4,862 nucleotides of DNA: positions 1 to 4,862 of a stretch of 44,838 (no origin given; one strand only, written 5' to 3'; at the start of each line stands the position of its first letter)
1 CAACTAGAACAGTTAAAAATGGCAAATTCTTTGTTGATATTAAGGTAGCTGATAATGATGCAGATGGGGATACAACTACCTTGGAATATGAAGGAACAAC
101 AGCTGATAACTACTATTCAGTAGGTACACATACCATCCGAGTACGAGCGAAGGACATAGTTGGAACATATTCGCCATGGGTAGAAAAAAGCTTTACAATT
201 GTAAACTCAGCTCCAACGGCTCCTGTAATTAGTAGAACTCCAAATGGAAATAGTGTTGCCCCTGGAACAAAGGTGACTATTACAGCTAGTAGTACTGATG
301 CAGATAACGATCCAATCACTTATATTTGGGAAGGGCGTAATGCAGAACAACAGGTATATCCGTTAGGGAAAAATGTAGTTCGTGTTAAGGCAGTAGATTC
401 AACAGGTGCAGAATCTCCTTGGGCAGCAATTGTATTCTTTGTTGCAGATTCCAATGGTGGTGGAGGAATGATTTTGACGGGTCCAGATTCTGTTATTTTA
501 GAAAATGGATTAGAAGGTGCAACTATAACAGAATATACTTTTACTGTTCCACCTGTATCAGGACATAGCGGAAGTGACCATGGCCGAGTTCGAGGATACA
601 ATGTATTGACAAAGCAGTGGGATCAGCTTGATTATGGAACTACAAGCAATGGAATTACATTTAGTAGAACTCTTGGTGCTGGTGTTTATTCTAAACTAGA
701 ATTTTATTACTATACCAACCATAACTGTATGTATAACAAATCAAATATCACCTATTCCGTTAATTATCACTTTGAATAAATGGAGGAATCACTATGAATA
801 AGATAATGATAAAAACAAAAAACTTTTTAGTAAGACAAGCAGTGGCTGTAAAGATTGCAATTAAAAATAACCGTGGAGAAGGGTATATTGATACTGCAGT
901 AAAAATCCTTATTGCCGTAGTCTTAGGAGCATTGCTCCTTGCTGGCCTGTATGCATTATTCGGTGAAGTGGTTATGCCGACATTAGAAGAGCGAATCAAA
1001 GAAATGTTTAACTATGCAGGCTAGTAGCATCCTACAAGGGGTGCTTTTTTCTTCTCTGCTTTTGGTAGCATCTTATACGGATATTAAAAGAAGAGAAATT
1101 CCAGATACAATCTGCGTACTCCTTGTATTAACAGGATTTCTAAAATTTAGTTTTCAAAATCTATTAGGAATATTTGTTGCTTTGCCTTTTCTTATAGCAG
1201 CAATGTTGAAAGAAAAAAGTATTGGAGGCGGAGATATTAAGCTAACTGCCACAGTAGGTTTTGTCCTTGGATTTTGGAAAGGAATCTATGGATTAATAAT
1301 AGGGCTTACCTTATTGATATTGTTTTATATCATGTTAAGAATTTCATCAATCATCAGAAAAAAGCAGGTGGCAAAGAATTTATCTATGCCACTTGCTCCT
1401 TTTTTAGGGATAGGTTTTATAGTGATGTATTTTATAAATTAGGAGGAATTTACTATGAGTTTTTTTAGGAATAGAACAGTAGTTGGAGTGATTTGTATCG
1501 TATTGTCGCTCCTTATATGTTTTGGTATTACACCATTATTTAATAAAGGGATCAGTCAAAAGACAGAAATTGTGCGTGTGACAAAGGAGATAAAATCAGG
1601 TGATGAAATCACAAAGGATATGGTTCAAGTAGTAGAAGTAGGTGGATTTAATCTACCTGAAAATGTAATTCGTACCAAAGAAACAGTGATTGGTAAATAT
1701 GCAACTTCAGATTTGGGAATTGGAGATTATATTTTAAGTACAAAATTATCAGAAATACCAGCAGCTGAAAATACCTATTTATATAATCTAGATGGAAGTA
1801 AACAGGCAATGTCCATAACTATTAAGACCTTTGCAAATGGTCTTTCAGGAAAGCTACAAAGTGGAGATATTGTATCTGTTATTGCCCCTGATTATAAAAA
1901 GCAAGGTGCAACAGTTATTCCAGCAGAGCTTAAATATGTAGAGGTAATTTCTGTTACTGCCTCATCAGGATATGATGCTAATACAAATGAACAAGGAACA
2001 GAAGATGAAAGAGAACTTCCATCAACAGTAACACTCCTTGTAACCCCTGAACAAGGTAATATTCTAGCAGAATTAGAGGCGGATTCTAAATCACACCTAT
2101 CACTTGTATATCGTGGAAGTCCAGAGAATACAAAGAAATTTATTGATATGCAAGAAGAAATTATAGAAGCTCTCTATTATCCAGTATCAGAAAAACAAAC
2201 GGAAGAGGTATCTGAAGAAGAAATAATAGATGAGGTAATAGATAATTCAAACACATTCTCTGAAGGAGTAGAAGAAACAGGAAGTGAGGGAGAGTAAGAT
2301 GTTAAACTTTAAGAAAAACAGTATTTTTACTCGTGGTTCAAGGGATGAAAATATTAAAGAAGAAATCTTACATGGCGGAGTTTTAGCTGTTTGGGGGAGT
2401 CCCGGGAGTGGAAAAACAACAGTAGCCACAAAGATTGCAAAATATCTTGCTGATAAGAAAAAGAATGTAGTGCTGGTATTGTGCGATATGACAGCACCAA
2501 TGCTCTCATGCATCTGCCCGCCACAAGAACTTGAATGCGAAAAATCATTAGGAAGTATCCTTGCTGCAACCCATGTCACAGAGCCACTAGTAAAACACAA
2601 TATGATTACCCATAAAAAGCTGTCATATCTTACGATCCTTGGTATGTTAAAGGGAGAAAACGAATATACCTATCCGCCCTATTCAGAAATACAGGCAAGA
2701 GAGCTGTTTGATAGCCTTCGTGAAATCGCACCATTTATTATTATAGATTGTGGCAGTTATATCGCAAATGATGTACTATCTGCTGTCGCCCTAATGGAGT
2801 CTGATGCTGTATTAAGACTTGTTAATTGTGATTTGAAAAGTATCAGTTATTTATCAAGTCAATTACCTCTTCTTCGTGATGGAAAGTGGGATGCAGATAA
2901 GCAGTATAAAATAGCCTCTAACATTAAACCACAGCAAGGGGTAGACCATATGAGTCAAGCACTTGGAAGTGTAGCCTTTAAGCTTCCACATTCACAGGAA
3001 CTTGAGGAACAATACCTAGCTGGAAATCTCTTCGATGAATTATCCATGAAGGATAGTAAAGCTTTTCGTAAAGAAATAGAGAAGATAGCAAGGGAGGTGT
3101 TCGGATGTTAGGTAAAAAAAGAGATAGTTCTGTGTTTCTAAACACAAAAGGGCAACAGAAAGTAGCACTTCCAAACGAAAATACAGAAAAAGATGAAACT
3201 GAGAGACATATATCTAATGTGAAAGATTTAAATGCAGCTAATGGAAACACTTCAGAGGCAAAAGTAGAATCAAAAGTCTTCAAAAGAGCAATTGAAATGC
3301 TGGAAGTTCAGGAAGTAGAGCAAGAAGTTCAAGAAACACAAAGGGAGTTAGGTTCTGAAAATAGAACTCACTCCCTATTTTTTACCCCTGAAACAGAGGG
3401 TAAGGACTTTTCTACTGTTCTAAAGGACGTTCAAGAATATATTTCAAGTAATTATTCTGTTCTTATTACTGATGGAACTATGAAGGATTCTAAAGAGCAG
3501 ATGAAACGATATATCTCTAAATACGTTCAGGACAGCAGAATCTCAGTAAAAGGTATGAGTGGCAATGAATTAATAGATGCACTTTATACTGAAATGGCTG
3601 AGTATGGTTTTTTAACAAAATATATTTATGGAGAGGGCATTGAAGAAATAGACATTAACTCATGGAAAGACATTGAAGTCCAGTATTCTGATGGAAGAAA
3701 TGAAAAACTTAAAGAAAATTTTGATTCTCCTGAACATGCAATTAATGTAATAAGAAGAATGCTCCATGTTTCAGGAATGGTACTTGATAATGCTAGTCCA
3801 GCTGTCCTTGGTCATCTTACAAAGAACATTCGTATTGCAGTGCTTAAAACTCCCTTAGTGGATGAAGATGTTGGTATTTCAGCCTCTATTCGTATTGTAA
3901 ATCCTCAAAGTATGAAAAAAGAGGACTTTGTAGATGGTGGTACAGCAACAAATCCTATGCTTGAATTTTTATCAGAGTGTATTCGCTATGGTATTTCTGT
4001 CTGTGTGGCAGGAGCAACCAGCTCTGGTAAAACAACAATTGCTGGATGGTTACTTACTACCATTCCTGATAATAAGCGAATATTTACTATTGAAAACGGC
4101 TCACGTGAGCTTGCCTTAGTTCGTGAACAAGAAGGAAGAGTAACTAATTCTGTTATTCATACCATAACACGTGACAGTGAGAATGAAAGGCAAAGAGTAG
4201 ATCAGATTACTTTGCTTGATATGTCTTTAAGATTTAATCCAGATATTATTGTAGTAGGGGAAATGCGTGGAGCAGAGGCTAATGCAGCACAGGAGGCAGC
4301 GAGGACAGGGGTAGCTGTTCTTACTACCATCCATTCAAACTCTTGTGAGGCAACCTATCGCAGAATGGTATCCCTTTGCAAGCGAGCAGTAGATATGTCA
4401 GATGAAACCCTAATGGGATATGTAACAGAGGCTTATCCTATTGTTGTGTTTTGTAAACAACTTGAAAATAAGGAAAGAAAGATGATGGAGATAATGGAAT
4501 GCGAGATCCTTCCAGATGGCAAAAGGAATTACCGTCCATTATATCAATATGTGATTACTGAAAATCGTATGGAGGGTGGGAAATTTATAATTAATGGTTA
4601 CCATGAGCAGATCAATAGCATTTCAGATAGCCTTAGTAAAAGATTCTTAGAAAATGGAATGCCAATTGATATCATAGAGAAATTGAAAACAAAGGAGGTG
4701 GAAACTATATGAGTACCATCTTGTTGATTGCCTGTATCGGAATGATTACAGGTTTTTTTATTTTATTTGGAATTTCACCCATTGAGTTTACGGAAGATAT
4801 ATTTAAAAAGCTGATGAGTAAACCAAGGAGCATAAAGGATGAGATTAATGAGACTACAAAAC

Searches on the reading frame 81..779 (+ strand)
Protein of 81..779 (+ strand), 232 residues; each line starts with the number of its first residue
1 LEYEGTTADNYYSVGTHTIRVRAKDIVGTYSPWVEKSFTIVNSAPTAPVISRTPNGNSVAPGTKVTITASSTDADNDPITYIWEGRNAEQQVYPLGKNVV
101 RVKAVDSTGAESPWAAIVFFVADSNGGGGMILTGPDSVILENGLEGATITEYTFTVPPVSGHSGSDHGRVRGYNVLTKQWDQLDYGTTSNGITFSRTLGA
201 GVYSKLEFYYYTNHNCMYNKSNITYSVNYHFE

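Call 8: search_protein_families(library=pfam, proteins=[window:81-779:+])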
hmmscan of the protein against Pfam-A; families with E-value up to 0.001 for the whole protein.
window:81-779:+ (232 aa): 1 family
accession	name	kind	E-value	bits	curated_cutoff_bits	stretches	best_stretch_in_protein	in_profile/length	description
PF00801.26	PKD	-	4.3e-05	23.9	23.5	0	53-84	5-35/80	PKD domain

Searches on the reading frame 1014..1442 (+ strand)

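Call 8: search_protein_families(library=pfam, proteins=[window:1014-1442:+])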
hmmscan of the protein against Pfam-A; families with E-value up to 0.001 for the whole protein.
window:1014-1442:+ (142 aa): 1 family
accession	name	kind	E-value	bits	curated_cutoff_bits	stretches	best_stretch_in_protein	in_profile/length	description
PF01478.23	Peptidase_A24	-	7.6e-12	46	26.5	1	11-105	2-102/104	Type IV leader peptidase family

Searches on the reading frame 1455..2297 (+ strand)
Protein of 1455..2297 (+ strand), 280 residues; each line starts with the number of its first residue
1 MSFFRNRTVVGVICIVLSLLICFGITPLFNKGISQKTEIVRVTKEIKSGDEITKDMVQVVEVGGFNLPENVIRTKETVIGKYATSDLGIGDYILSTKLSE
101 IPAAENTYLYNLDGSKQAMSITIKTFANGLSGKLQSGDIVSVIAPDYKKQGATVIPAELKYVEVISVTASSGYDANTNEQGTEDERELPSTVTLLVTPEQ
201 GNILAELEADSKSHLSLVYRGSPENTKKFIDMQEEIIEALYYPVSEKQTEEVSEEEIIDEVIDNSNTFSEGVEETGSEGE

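Call 8: search_protein_families(library=pfam, proteins=[window:1455-2297:+])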
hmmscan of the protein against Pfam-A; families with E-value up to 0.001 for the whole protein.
window:1455-2297:+ (280 aa): 2 families
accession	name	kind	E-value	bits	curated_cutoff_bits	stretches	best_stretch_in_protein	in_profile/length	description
PF16976.10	RcpC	-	6e-15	55.6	28.8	1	112-218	7-112/114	Flp pilus assembly protein RcpC/CpaB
PF08666.17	SAF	-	1.4e-07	32.3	21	1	40-96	4-60/63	SAF domain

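Call 13: find_encoding_contigs(protein=window:1455-2297:+, flank=10000, max_places=10)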
Protein window:1455-2297:+ (280 aa): 8 contigs read that carry it; 3 places shown.
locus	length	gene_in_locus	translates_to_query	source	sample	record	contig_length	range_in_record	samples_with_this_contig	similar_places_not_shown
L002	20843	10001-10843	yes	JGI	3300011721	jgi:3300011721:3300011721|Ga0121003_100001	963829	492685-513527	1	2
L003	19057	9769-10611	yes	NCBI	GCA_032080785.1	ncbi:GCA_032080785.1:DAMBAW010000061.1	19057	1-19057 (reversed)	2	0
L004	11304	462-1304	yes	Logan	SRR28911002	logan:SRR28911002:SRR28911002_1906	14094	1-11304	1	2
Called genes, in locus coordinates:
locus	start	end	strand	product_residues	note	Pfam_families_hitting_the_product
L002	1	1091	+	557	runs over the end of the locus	PF07275:ArdA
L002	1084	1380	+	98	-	PF14192:DUF4314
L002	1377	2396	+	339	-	-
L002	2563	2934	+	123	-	-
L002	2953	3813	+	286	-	PF02086:MethyltransfD12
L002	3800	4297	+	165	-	-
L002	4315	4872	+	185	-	PF14191:YodL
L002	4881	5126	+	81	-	PF19629:DUF6133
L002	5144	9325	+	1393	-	PF00395:SLH, PF00801:PKD (faint)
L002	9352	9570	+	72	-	PF19629:DUF6133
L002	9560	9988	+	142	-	PF01478:Peptidase_A24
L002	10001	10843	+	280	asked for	PF08666:SAF, PF16976:RcpC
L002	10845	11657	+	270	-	PF00448:SRP54 (weak), PF01656:CbiA (weak), PF13614:AAA_31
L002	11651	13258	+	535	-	PF00437:T2SSE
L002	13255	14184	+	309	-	-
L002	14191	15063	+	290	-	-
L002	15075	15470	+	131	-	PF14208:DUF4320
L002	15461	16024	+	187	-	-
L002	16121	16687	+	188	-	PF20187:DUF6550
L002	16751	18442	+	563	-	PF26613:DUF8193, PF26614:DUF8194, PF26615:DUF8195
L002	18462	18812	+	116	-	PF12963:DUF3852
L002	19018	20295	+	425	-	-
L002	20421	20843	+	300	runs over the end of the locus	PF19511:TrbL_5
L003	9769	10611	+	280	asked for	PF08666:SAF, PF16976:RcpC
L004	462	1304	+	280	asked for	PF08666:SAF, PF16976:RcpC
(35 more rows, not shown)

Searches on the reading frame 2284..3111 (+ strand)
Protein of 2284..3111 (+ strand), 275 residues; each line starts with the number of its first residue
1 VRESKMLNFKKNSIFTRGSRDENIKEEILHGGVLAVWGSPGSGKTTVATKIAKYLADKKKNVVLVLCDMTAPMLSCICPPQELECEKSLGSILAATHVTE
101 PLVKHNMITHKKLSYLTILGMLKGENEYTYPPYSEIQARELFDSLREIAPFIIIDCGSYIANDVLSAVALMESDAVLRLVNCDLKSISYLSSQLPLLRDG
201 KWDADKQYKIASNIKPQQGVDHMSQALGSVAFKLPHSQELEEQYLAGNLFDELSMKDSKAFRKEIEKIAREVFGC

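Call 8: search_protein_families(library=pfam, proteins=[window:2284-3111:+])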
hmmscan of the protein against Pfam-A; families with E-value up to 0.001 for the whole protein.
window:2284-3111:+ (275 aa): 8 families
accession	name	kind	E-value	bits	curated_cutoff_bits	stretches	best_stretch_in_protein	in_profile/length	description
PF13614.12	AAA_31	-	1.7e-08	35.1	27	1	41-191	12-158/177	AAA domain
PF01656.29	CbiA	-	2.6e-06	27.9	25.4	1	39-135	7-54/125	CobQ/CobB/MinD/ParA nucleotide binding domain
PF00448.28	SRP54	-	3.3e-06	27.3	22.7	1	33-69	3-39/196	SRP54-type protein, GTPase domain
PF20720.3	nSTAND3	-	9.7e-05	22.5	27.2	1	24-65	10-51/155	Novel STAND NTPase 3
PF24883.2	NPHP3_N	-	0.0001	23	24.8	1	31-69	22-60/164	Nephrocystin 3, N-terminal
PF08433.16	KTI12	-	0.00022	21.3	22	1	36-65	6-35/271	Chromatin associated protein KTI12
PF13245.12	AAA_19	-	0.00026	21.6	25.1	1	26-65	6-47/134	AAA domain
PF06414.18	Zeta_toxin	-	0.00066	19.6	22.3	0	36-68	21-52/199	Zeta toxin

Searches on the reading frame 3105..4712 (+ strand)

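Call 8: search_protein_families(library=pfam, proteins=[window:3105-4712:+])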
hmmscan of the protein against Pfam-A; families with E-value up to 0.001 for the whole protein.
window:3105-4712:+ (535 aa): 1 family
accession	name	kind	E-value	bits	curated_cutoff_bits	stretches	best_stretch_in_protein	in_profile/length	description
PF00437.27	T2SSE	-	1e-24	87.4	24.9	1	241-433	91-267/370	Type II/IV secretion system protein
